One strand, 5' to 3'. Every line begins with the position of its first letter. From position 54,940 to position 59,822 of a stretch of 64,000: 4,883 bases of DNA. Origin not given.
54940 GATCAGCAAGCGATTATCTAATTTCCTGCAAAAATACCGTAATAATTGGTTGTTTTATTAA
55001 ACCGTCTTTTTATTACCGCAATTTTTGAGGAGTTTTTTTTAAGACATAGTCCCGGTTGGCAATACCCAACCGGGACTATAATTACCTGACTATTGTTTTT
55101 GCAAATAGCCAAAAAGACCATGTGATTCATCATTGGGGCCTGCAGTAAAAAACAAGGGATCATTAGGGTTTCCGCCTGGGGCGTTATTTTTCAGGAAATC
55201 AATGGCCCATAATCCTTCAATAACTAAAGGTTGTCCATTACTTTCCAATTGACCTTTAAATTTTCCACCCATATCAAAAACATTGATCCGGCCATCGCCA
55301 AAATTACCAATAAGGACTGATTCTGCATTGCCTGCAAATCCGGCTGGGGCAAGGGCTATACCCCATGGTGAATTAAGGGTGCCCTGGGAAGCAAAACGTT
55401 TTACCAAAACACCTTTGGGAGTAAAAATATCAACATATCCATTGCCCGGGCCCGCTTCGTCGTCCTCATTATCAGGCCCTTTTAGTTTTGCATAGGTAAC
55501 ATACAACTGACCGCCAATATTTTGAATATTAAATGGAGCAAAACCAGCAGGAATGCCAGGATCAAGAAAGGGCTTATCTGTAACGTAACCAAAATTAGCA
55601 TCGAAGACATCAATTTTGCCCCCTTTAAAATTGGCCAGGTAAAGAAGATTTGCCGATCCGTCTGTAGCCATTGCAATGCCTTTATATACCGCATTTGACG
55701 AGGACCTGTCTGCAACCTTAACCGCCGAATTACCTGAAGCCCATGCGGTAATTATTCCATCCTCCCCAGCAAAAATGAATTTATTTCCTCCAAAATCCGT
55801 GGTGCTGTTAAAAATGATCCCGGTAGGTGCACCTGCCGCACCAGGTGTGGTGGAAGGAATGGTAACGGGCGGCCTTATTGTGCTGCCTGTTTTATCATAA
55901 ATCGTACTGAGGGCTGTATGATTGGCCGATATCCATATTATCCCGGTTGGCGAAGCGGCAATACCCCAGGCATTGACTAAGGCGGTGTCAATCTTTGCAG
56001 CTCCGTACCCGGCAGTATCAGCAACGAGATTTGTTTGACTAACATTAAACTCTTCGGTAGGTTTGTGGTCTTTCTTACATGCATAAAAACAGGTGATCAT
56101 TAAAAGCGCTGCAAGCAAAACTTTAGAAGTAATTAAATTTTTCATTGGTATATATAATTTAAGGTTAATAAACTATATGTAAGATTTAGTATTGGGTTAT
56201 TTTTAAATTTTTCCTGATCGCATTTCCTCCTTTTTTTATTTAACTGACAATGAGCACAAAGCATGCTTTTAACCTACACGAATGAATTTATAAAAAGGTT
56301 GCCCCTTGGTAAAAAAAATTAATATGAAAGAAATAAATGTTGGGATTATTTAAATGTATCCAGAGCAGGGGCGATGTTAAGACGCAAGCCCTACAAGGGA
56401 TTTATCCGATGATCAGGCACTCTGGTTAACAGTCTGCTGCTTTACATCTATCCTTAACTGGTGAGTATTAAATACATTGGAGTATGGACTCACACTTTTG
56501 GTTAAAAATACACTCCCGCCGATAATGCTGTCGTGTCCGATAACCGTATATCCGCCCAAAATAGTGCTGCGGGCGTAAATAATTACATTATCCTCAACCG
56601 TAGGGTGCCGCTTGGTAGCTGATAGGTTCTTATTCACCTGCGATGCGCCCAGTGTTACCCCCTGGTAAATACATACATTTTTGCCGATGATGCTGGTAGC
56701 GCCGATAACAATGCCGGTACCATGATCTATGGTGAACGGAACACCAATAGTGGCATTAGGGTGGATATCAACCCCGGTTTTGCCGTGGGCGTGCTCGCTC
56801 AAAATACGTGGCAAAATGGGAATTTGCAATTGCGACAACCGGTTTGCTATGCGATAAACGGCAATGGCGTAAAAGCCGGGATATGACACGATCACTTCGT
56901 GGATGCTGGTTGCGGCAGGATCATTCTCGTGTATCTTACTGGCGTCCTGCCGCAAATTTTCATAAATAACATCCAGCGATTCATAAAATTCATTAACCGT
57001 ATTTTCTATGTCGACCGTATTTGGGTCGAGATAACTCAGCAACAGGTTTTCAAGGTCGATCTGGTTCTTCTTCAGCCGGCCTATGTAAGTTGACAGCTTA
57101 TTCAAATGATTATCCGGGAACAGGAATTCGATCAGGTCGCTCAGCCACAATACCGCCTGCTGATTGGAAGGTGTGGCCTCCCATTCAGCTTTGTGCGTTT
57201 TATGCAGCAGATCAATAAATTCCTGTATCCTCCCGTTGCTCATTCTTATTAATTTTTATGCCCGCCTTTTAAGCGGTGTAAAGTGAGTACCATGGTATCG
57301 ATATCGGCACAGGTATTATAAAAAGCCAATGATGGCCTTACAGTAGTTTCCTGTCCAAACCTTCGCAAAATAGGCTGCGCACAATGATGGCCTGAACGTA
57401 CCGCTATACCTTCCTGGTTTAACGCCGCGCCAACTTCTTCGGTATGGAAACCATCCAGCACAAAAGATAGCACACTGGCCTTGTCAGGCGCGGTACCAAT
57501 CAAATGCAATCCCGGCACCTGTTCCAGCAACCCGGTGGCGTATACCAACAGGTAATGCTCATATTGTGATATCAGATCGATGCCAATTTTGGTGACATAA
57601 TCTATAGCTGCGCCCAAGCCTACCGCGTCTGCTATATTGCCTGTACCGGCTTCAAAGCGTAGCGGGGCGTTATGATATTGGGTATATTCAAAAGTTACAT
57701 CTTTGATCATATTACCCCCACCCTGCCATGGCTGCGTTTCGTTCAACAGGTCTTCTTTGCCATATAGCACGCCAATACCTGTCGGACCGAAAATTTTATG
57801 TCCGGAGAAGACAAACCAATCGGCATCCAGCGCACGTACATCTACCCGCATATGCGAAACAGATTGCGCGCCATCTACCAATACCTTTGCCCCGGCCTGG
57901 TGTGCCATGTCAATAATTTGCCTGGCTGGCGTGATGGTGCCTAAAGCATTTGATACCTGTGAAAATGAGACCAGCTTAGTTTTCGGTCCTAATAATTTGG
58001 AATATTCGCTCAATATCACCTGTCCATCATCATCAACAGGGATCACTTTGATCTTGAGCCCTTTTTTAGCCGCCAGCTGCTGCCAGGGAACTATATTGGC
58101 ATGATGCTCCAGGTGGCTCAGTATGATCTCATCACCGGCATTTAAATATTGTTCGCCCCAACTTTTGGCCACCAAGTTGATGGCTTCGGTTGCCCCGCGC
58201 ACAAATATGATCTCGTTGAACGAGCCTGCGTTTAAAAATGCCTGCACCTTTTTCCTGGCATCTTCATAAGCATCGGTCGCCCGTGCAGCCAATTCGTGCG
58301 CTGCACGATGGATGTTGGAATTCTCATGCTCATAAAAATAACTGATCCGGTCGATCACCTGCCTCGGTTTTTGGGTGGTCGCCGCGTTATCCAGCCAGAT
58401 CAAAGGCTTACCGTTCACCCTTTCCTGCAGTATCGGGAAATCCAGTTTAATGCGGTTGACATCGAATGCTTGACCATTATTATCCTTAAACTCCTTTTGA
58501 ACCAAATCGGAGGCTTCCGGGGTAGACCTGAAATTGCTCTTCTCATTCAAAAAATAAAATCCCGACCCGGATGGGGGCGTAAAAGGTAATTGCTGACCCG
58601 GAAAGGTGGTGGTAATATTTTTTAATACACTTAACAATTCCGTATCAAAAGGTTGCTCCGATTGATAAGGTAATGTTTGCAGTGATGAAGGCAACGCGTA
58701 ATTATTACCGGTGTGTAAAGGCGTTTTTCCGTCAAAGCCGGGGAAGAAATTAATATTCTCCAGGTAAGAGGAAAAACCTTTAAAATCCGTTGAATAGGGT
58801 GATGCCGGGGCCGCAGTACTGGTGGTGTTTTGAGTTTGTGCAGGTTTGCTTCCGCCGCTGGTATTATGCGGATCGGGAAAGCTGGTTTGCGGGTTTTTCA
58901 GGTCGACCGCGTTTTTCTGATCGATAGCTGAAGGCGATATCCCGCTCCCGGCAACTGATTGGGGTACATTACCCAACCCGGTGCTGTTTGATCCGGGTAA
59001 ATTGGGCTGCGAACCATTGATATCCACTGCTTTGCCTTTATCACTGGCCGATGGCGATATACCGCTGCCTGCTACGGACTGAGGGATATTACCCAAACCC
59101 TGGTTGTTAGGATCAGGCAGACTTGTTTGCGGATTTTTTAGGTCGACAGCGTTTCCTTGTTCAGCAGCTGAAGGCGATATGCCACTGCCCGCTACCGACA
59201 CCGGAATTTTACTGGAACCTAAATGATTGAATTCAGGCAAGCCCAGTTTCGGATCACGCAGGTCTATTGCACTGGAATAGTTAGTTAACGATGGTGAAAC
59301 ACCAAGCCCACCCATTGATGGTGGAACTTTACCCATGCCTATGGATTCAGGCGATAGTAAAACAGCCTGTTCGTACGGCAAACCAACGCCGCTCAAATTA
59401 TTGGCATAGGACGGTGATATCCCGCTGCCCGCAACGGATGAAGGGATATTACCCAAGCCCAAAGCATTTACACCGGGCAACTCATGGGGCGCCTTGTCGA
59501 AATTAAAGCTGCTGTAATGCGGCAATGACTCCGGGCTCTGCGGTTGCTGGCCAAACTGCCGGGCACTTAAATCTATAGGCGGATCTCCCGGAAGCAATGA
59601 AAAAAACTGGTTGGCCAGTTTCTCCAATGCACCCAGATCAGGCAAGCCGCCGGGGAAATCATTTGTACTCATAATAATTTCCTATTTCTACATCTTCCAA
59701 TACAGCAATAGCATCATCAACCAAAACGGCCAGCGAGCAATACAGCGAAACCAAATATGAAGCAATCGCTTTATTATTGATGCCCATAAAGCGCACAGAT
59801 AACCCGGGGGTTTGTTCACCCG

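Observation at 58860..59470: Encapsulin cargo desulfurase with five exact-period 40-aa repeats in its targeting region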

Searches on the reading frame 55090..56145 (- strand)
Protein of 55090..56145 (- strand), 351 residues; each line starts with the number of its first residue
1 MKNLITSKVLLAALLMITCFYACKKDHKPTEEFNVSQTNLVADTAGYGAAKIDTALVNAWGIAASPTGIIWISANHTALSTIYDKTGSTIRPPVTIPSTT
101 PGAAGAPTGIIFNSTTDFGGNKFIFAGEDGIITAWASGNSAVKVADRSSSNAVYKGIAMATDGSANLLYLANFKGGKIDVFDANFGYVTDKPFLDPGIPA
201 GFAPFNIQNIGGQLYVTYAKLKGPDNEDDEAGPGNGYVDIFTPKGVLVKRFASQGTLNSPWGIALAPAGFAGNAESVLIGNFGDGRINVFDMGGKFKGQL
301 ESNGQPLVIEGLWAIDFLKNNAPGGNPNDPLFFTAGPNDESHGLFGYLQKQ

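Call 4: search_protein_families(library=pfam, proteins=[window:55090-56145:-], max_evalue=0.01)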
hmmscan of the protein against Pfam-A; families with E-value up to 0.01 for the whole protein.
window:55090-56145:- (351 aa): 0 families

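Call 19: search_protein_families(library=ncbifam, proteins=[window:55090-56145:-], max_evalue=0.001)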
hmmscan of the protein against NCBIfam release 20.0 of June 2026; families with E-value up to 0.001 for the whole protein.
window:55090-56145:- (351 aa): 1 family
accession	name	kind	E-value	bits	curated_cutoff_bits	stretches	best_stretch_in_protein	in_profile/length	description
TIGR03118.1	PEPCTERM_chp_1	hypoth_equivalog_domain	1.4e-95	320.1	79.95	1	36-349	2-335/336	TIGR03118 family protein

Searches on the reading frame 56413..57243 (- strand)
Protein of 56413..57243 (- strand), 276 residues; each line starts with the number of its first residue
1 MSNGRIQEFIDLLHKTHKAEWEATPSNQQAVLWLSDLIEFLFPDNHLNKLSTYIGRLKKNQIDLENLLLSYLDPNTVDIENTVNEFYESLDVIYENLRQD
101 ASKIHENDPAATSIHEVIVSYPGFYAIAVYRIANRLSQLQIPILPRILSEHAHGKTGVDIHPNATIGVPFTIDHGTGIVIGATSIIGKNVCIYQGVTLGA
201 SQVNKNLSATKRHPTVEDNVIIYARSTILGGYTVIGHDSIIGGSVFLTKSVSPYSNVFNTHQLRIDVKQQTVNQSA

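Call 4: search_protein_families(library=pfam, proteins=[window:56413-57243:-], max_evalue=0.01)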
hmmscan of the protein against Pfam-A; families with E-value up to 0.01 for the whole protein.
window:56413-57243:- (276 aa): 3 families
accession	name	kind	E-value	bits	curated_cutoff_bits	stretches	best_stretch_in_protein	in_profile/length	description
PF00132.30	Hexapep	-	1.2e-05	25.2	27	1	213-248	1-35/36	Bacterial transferase hexapeptide (six repeats)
PF06426.19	SATase_N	-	0.00029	21.6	21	1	78-127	54-103/105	Serine acetyltransferase, N-terminal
PF25084.1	LbH_EIF2B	-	0.00084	19.8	54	0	157-207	15-62/105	EIF2B subunit epsilon LbH domain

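Call 19: search_protein_families(library=ncbifam, proteins=[window:56413-57243:-], max_evalue=0.001)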
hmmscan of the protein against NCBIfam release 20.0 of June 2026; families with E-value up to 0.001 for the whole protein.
window:56413-57243:- (276 aa): 12 families
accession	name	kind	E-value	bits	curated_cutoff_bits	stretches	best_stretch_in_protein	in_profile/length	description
TIGR01172.1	cysE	equivalog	8e-44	149.5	210.65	1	98-256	2-155/162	serine O-acetyltransferase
NF041874.1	EPS_EpsC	equivalog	7.5e-41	139.6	150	1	97-255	1-154/168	serine O-acetyltransferase EpsC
NF008349.0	PRK11132.1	equivalog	8.7e-28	97.1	397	1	76-257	60-236/273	serine O-acetyltransferase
NF007564.0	PRK10191.1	equivalog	2.1e-10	40.3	196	1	127-253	27-147/162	colanic acid biosynthesis acetyltransferase WcaB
TIGR04016.1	WcaB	equivalog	2.4e-10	40.2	194.65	1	126-251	10-129/146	colanic acid biosynthesis acetyltransferase WcaB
NF008808.1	PRK11830.1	equivalog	4.9e-07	29.5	204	1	178-260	114-190/243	2,3,4,5-tetrahydropyridine-2,6-dicarboxylate N-succinyltransferase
TIGR03532.1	DapD_Ac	equivalog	8.3e-06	25.6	231.75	1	160-258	113-204/231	2,3,4,5-tetrahydropyridine-2,6-dicarboxylate N-acetyltransferase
TIGR00965.1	dapD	equivalog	1.8e-05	24.4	375.4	1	176-253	140-212/271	2,3,4,5-tetrahydropyridine-2,6-dicarboxylate N-succinyltransferase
NF003657.0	PRK05289.1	equivalog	5e-05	22.5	226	0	213-259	142-187/264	acyl-ACP--UDP-N-acetylglucosamine O-acyltransferase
NF002060.0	PRK00892.1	subfamily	5.2e-05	22.5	207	1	132-228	88-182/345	UDP-3-O-(3-hydroxymyristoyl)glucosamine N-acyltransferase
TIGR01853.1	lipid_A_lpxD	equivalog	6.9e-05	21.9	242.5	0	147-200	100-151/325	UDP-3-O-(3-hydroxymyristoyl)glucosamine N-acyltransferase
NF058585.1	HptprglPActTf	PfamEq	0.00027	20.6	300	0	216-265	109-157/172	heptaprenylglyceryl phosphate O-acetyltransferase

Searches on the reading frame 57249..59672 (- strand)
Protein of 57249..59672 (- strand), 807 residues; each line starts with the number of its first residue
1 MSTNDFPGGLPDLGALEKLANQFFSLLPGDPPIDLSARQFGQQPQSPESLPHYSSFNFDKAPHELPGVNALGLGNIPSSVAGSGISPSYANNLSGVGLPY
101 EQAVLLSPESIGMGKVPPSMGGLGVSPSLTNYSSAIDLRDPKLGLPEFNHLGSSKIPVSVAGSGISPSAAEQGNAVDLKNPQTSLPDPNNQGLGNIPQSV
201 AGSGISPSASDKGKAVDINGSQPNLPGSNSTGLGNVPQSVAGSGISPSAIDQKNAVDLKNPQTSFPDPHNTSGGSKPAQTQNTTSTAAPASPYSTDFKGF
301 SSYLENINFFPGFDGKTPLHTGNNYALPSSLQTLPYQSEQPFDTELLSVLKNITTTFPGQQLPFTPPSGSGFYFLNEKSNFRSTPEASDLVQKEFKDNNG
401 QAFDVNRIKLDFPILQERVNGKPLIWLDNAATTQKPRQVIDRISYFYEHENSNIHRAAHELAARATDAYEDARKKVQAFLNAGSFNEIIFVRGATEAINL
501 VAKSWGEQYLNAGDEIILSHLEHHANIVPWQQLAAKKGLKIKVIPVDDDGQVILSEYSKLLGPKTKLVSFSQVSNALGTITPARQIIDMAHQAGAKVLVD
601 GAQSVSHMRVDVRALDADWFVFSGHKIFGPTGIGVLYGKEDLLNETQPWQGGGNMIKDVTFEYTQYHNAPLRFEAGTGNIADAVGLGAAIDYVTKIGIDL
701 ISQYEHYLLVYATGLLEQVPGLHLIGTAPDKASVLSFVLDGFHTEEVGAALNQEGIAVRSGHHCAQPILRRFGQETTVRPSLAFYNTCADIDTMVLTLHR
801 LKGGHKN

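Call 4: search_protein_families(library=pfam, proteins=[window:57249-59672:-], max_evalue=0.01)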
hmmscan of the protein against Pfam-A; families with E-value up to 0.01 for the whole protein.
window:57249-59672:- (807 aa): 4 families
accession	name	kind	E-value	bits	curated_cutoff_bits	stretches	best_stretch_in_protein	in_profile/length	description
PF00266.25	Aminotran_5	-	7.1e-145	483.1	21.5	1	425-793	1-370/371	Aminotransferase class-V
PF00155.27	Aminotran_1_2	-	3.5e-06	26.9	19.7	1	467-652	42-247/361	Aminotransferase class I and II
PF01053.26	Cys_Met_Meta_PP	-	4.4e-05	22.6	27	1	508-625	86-197/381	Cys/Met metabolism PLP-dependent enzyme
PF01212.27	Beta_elim_lyase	-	0.0027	17.5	27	1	511-649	69-222/288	Beta-eliminating lyase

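Call 9: find_homologous_proteins(query=window:57249-59672:-, region=1-420, max_evalue=0.001)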
Query window:57249-59672:-, residues 1-420 (420 aa): 610 proteins with E <= 0.001 among 8000 candidates; the best 120 are listed.
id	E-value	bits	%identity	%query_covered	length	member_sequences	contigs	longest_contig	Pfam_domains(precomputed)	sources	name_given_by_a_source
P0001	2.6e-198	677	63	100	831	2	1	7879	PF00155.28,PF00266.26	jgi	jgi:cysteine desulfurase/selenocysteine lyase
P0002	8.6e-191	653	61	100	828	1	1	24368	PF00155.28,PF00266.26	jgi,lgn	-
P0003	2.0e-182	625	58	100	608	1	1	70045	PF00266.26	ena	-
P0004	6.4e-178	610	57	100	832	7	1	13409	PF00155.28,PF00266.26,PF01053.27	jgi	jgi:cysteine desulfurase/selenocysteine lyase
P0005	1.7e-173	596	77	87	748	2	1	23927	PF00155.28,PF00266.26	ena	-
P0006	6.9e-165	567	54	100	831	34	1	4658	PF00155.28,PF00266.26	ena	-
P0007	5.0e-153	528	65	100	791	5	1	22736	PF00155.28,PF00266.26,PF01053.27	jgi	jgi:cysteine desulfurase / selenocysteine lyase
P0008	4.6e-151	522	65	100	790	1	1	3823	PF00155.28,PF00266.26,PF01053.27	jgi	jgi:cysteine desulfurase/selenocysteine lyase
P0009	1.3e-141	491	61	100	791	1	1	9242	PF00155.28,PF00266.26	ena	-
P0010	1.8e-129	451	58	100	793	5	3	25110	PF00155.28,PF00266.26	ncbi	ncbi:MAG: family 2A encapsulin nanocompartment cargo protein cysteine desulfurase [Mucilaginibacter 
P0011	4.8e-123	429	59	100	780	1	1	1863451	PF00155.28,PF00266.26,PF01053.27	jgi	jgi:cysteine desulfurase / selenocysteine lyase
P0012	2.1e-117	411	56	100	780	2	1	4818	PF00155.28,PF00266.26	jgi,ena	-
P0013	2.1e-116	408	55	100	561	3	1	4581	PF00266.26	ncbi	ncbi:MAG: aminotransferase class V-fold PLP-dependent enzyme, partial [Mucilaginibacter sp.]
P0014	2.0e-113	398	53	100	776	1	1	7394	PF00155.28,PF00266.26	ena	-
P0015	1.4e-111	392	52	100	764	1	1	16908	PF00155.28,PF00266.26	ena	-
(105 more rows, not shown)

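Call 10: search_solved_structures(query=window:57249-59672:-, max_evalue=1e-20)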
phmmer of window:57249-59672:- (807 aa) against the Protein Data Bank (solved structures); distinct sequences matched with E-value up to 1e-20: 69 (the best 60 are shown).
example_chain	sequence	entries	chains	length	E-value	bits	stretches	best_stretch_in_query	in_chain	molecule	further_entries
8kg1_A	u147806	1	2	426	1.7e-181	608.5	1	395-804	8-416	cysteine desulfurase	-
6c9e_A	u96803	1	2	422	4.2e-140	471.6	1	402-802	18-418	Cysteine desulfurase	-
4w91_A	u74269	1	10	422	3.7e-131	442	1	400-800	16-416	Aminotransferase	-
6mr2_A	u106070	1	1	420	4.1e-129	435.2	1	400-801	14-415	Cysteine desulfurase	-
1jf9_A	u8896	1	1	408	6.7e-129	434.5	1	402-801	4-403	SELENOCYSTEINE LYASE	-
5db5_A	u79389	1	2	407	8.1e-129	434.3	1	402-801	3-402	Cysteine desulfurase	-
6ndn_A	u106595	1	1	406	8.4e-129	434.2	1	402-801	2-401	Cysteine desulfurase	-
1i29_A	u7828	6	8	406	1e-128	433.9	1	403-801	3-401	CSDB | Selenocysteine lyase | Cysteine desulfurase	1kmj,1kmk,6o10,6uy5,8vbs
6mri_A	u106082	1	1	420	1.1e-128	433.9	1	400-801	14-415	Cysteine desulfurase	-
6mrh_A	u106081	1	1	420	2.8e-128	432.5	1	400-801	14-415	Cysteine desulfurase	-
6mre_A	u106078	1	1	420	2.8e-128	432.5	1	400-801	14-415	Cysteine desulfurase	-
7rw3_A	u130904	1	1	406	5e-128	431.7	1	403-801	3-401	Cysteine desulfurase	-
7rrn_A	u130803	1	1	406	7e-128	431.2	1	403-801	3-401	Cysteine desulfurase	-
9d2d_A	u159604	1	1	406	7e-128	431.2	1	403-801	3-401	Cysteine desulfurase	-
6mr6_A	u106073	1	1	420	9.8e-128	430.7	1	400-801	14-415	Cysteine desulfurase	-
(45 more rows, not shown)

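Call 19: search_protein_families(library=ncbifam, proteins=[window:57249-59672:-], max_evalue=0.001)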
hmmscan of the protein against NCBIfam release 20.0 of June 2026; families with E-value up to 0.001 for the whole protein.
window:57249-59672:- (807 aa): 28 families (the best 25 are shown)
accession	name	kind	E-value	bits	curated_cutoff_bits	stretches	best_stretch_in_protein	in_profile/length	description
NF041166.1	f2_encap_cargo1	exception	1e-267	890.3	800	1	264-801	90-623/623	family 2A encapsulin nanocompartment cargo protein cysteine desulfurase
TIGR01979.1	sufS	subfamily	2.5e-165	550.2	475.1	1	407-801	2-398/403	SufS family cysteine desulfurase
NF006791.0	PRK09295.1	equivalog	2.3e-149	497.9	661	1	402-802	2-402/406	cysteine desulfurase SufS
NF008126.0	PRK10874.1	equivalog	6e-118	394.4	607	1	402-799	3-393/401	cysteine desulfurase CsdA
TIGR03392.1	FeS_syn_CsdA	equivalog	2e-114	382.9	493.6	1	403-798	1-389/398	cysteine desulfurase CsdA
TIGR01976.1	am_tr_V_VC1184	hypoth_equivalog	1.7e-71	241.6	352.35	1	403-796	1-399/401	cysteine desulfurase-like protein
TIGR01977.1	am_tr_V_EF2568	hypoth_equivalog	2.4e-66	224.3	377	1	425-799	1-374/376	cysteine desulfurase family protein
TIGR03402.1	FeS_nifS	equivalog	2.7e-49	167.9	530.75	1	425-767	1-324/379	cysteine desulfurase NifS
NF040779.1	Sec_lyase_SclA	exception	7.9e-48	163.2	525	1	425-800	1-375/378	selenocysteine lyase SclA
TIGR03235.1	DNA_S_dndA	equivalog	2.3e-40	139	480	1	426-765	1-325/353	cysteine desulfurase DndA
NF010611.0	PRK14012.1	equivalog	8e-38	130.4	548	1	425-640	7-222/406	IscS subfamily cysteine desulfurase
TIGR02006.1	IscS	equivalog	5.6e-35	121.1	643.2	1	425-640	5-218/402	IscS subfamily cysteine desulfurase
TIGR03403.1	nifS_epsilon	equivalog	1.5e-30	106.3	587.7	1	425-794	1-365/382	NifS family cysteine desulfurase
NF002806.0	PRK02948.1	subfamily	1.3e-25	90.2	304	1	424-639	1-213/381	IscS subfamily cysteine desulfurase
TIGR04343.1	egtE_PLP_lyase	equivalog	8.6e-25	87.3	400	1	425-726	15-297/370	ergothioneine biosynthesis PLP-dependent enzyme EgtE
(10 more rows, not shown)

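Call 55: predict_structure(alignment_id=A3)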
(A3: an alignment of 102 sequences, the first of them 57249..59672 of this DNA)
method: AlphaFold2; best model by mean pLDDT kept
length: 807 residues; sequences in the alignment: 102
mean_pLDDT: 61.6   pTM: 0.55
mean pLDDT of the five models: 61.6, 57.5, 56.1, 55.2, 53.5
residues with pLDDT >= 90: 189; 70-90: 168; 50-70: 74; < 50: 376
segments of 3 or more residues with pLDDT < 50: 1-5, 35-179, 182-256, 258-305, 307-311, 313-328, 330-339, 354-393, 453-457, 629-631, 651-656, 667-675
pLDDT, mean of each block of 10 residues (from residue 1): 49 78 72 51 34 32 32 30 27 29 32 33 29 33 34 31 27 40 39 32 31 32 34 33 40 44 40 33 31 33 46 44 42 43 68 47 34 31 36 52 81 89 83 72 80 52 75 92 92 86 94 96 84 96 93 97 98 90 97 97 75 96 64 82 77 45 47 53 84 88 91 96 89 91 93 88 79 84 91 97 84
secondary structure, 60 per line:
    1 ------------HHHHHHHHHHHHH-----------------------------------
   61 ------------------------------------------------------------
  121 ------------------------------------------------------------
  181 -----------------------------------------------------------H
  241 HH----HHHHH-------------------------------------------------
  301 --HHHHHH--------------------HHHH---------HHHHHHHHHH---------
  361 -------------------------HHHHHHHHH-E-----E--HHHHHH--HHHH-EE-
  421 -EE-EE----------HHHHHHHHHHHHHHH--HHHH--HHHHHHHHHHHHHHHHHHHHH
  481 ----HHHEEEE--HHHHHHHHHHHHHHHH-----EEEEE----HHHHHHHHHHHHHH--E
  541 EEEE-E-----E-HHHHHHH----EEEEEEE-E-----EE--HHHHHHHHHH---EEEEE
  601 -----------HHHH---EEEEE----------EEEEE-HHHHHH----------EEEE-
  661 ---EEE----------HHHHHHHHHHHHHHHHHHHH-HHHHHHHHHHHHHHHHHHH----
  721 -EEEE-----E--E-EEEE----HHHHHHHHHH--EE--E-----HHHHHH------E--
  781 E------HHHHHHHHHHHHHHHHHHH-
elements in order (helices of 4 or more, strands of 3 or more residues): H13-25 H247-251 H303-308 H329-332 H342-351 H386-394 H405-410 H413-416 H437-451 H454-457 H460-480 E488-491 H494-509 E515-519 H524-537 E540-544 H554-560 E565-571 H583-592 E596-600 H612-615 E619-623 E634-638 H640-645 E656-659 E664-666 H677-696 H698-716 E722-725 E736-739 H744-753 H766-771 H788-806

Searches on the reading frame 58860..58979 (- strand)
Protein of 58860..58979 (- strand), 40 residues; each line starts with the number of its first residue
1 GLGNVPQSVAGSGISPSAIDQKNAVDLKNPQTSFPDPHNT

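Call 39: find_related_loci(query=A2, collection=genome_contigs, flank=4000)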
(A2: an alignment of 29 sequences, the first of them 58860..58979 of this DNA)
Query A2 (40 aa) in genome_contigs; peptide patterns used: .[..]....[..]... (x = any residue, [..] = any of these).
299 stretches matched a pattern; 105 encode a relative of the query (tblastn E <= 1e-3); the best 80 are kept; 79 distinct loci.
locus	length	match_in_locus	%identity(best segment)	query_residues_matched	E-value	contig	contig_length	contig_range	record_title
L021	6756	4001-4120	88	1-40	4e-19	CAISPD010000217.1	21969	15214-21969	MAG: uncultured Mucilaginibacter sp. isolate YR_bin-3936 genome assembly, contig: bin-3936:217/277, whole genome shotgun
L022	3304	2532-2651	85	1-40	4e-19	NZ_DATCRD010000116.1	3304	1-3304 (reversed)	MAG: Chitinophaga sp. isolate SMAG_U7270 k141_382580, whole genome shotgun sequence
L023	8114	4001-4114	84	1-38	4e-18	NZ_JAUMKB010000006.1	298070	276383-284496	Mucilaginibacter sp. BT774 NODE_6_length_298070_cov_20.880695, whole genome shotgun sequence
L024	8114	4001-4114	87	1-38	7e-18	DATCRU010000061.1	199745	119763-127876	MAG TPA_asm: Mucilaginibacter sp. isolate SMAG_U7287 k141_1062373, whole genome shotgun sequence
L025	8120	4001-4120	80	1-40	5e-18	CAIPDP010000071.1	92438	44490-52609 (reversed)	MAG: uncultured Mucilaginibacter sp. isolate AM3_bin-0001 genome assembly, contig: bin-0001:071/201, whole genome shotgu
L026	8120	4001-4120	80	1-40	2e-17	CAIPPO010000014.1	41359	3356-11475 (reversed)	MAG: uncultured Mucilaginibacter sp. isolate AM-lipid-02-D3_bin-0192 genome assembly, contig: bin-0192:014/237, whole ge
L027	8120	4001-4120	80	1-40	2e-17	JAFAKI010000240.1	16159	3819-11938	MAG: Mucilaginibacter sp. isolate CP_BE_RX_7 BE_RX_k147_399732, whole genome shotgun sequence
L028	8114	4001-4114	82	1-38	2e-15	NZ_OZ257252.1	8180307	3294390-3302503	MAG: Runella sp. isolate 36c231c8-18b0-4227-8474-b548aa5d6567 chromosome 1, complete sequence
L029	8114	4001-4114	82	1-38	2e-15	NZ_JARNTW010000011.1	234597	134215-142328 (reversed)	Runella sp. MFBS21 spades_K_17_127_11, whole genome shotgun sequence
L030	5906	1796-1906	76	2-38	6e-15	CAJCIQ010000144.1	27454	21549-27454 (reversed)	Beijerinckiaceae bacterium isolate BOG_genome_mining.200 genome assembly, contig: k141_14555114, whole genome shotgun se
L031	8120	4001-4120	78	1-40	1e-14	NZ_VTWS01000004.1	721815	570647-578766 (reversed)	Larkinella humicola strain MA1 NODE_4_length_721815_cov_126.768089, whole genome shotgun sequence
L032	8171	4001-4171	71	1-38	2e-14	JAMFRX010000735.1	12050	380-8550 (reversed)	MAG: Puia dinghuensis isolate NGEE_A_bin4 k127_1820272, whole genome shotgun sequence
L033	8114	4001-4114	79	1-38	2e-14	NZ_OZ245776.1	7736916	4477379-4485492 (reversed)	MAG: Larkinella sp. isolate 42b54329-fa9f-4af4-8b8f-8d4d598680f9 chromosome 1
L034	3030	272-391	68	1-40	1e-13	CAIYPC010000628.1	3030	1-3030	MAG: uncultured Bacteroidetes bacterium isolate Umea3_bin-0409 genome assembly, contig: bin-0409:628/717, whole genome s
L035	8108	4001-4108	75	3-38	1e-13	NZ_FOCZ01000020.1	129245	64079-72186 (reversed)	Niastella yeongjuensis strain DSM 17621, whole genome shotgun sequence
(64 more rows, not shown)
